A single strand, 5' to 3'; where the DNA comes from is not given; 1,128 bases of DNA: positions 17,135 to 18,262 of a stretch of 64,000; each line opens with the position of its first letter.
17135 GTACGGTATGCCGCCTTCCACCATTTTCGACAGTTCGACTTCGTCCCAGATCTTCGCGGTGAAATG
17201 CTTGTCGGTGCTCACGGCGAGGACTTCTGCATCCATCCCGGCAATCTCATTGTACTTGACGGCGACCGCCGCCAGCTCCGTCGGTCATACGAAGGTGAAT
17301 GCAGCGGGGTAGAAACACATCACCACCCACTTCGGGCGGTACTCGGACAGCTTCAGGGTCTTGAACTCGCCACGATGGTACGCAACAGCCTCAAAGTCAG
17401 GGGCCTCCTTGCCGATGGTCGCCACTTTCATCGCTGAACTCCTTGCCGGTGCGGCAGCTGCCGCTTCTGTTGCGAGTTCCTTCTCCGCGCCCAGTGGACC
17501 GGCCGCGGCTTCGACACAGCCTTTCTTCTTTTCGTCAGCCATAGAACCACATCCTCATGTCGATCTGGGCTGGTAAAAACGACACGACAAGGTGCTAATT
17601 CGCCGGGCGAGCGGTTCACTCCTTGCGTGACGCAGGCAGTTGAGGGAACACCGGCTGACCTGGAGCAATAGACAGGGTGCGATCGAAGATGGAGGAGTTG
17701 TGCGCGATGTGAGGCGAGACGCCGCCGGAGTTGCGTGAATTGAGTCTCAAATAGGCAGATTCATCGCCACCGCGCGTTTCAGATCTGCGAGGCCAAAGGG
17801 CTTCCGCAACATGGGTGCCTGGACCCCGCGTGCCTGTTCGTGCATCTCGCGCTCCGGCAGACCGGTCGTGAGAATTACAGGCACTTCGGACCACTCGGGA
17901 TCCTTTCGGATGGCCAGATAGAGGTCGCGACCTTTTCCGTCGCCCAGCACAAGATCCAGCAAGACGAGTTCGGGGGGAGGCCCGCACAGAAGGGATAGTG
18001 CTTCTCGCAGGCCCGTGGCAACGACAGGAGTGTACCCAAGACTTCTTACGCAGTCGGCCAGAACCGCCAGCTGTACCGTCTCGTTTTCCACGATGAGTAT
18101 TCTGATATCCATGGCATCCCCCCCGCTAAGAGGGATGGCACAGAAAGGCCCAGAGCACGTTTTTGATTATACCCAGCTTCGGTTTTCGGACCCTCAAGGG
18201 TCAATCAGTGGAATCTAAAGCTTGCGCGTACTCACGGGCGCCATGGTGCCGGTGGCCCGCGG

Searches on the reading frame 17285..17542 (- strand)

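Call 29: search_protein_families(library=pfam, proteins=[window:17285-17542:-], max_evalue=0.0001)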
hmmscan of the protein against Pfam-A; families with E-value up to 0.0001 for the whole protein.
window:17285-17542:- (85 aa): 1 family
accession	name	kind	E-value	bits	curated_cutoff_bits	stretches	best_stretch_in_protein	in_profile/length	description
PF00578.27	AhpC-TSA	-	1.3e-08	35.3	26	1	43-85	1-40/124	AhpC/TSA family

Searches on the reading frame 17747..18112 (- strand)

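Call 29: search_protein_families(library=pfam, proteins=[window:17747-18112:-], max_evalue=0.0001)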
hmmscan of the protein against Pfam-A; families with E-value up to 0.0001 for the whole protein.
window:17747-18112:- (121 aa): 1 family
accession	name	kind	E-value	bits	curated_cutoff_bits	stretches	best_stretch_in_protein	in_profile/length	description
PF00072.30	Response_reg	-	1.4e-12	48.2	30.2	1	5-115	1-110/111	Response regulator receiver domain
